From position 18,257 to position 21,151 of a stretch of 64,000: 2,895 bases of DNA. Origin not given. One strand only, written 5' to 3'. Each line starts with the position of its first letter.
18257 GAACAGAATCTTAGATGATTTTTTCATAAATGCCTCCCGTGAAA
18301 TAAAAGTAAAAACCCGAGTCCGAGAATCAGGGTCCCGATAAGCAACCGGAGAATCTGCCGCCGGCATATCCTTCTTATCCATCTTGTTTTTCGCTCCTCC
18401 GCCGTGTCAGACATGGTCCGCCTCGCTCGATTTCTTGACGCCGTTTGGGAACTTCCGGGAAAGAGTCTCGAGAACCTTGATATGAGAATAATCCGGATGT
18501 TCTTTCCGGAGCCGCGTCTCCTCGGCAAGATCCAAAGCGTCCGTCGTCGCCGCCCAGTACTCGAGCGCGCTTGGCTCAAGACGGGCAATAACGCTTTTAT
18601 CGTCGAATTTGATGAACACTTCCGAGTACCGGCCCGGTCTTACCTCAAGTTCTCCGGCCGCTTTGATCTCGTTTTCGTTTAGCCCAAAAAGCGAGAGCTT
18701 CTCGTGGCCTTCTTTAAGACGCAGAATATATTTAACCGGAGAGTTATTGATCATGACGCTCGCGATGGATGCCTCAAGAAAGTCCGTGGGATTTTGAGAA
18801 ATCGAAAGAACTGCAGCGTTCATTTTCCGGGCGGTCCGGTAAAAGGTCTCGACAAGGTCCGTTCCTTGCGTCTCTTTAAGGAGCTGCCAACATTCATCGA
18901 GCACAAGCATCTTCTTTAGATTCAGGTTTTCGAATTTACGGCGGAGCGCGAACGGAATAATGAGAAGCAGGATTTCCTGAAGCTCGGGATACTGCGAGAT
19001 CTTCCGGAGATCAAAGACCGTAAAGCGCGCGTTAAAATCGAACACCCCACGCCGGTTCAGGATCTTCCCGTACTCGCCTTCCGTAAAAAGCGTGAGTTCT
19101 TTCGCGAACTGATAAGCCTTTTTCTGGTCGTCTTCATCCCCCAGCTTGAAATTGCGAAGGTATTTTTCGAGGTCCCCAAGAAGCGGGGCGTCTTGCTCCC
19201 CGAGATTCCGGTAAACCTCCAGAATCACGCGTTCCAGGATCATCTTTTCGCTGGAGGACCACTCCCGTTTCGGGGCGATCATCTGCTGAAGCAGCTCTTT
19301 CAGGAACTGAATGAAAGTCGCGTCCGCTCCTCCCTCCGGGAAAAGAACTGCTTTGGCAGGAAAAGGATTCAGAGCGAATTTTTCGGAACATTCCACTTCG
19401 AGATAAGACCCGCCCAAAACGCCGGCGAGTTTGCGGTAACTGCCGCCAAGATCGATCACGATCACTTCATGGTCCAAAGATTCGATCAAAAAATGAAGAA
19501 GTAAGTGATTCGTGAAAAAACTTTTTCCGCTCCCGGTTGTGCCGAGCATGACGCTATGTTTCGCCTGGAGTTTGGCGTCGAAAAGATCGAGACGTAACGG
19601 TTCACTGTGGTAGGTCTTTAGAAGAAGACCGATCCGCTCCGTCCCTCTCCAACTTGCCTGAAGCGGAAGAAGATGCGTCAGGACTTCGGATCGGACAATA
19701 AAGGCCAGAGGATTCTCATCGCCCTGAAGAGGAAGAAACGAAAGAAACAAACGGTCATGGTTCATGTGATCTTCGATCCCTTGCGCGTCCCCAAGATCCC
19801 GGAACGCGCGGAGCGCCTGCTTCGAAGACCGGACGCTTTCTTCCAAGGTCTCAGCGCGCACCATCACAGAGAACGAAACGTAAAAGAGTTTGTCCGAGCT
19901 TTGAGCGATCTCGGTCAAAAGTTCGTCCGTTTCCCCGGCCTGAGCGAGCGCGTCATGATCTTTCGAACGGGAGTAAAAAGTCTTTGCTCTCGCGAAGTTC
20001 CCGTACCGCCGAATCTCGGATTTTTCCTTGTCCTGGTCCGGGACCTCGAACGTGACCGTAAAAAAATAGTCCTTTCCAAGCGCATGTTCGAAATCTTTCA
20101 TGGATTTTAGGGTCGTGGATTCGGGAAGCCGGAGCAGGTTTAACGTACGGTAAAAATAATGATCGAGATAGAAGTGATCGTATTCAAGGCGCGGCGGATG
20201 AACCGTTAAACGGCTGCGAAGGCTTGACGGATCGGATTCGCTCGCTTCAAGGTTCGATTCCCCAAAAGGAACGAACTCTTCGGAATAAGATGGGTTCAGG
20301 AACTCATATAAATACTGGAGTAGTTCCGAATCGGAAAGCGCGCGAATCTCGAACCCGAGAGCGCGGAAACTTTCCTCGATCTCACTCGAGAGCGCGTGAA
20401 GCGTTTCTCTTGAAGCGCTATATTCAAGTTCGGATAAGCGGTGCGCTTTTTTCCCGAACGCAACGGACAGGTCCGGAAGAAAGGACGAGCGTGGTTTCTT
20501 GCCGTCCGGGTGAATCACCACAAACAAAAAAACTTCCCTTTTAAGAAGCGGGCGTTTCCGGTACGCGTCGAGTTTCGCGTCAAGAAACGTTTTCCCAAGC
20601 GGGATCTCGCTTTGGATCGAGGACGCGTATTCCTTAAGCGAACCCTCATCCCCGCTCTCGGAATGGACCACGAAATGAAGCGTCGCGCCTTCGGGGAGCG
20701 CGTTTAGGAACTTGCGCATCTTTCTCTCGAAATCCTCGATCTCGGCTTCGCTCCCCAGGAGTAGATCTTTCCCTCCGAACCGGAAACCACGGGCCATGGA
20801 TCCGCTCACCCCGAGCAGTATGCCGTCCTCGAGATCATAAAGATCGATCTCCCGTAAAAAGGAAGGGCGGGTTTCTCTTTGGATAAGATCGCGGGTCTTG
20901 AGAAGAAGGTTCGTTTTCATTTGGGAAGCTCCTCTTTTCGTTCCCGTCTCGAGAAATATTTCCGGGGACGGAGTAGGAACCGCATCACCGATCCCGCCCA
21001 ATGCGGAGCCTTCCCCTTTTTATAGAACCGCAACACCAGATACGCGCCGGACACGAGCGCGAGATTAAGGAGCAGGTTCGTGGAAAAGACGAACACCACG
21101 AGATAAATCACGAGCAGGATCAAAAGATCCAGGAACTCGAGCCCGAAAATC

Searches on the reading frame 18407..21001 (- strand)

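Call 78: search_protein_families(library=ncbifam, max_evalue=0.01, proteins=[window:18407-21001:-])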
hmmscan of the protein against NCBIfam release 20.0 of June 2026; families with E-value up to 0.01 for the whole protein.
window:18407-21001:- (864 aa): 15 families
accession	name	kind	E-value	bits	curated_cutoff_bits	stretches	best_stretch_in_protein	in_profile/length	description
TIGR02746.1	TraC-F-type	equivalog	4.3e-82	276.3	567.05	1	190-840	122-791/800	type IV secretion system protein TraC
TIGR00929.1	VirB4_CagE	subfamily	4.6e-53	180.6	643.1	1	57-809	18-748/792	VirB4 family type IV secretion/conjugal transfer ATPase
NF045971.1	conju_CD1110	equivalog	2.7e-46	158.2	325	2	477-764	412-695/752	VirB4-like conjugal transfer ATPase, CD1110 family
NF045975.1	VirB4_plasma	equivalog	3.1e-32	111.2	590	2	466-764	499-834/894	Mbov_0397 family ICE element conjugal transfer ATPase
NF010278.0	PRK13721.1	subfamily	3.4e-30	104.6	1177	1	300-762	289-761/874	type IV secretion system protein TraC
TIGR03783.1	Bac_Flav_CT_G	subfamily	1.8e-22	79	261.55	1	480-827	438-806/829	TraG family conjugative transposon ATPase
NF010447.0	PRK13873.1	equivalog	5.5e-22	77.5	1020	2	346-547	303-511/815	conjugal transfer protein TrbE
NF010404.0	PRK13830.1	subfamily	5.2e-13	47.6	810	1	343-760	312-717/818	conjugal transfer protein TrbE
NF052333.1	ATPase_TcpF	exception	5.9e-11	41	1100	1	677-778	663-763/813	conjugal transfer ATPase TcpF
TIGR03744.1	traC_PFL_4706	equivalog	3.2e-10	38.5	520.6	1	196-529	171-522/892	conjugative transfer ATPase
NF010466.0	PRK13891.1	subfamily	5.5e-09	34.5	1322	2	657-760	650-752/852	conjugal transfer protein TrbE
NF041017.1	DNA_import_CedB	equivalog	3.7e-05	22.6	700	1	477-756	272-532/590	DNA import protein CedB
NF053655.1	CedD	equivalog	5e-05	22.2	600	0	481-526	222-265/527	DNA-translocating ATPase CedD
NF010473.0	PRK13898.1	equivalog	0.00056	18.1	1050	1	481-809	448-755/801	type IV secretion system ATPase VirB4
NF042943.1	HerA_antiphage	equivalog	0.001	17.8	800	1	476-524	152-199/566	anti-phage-associated helicase HerA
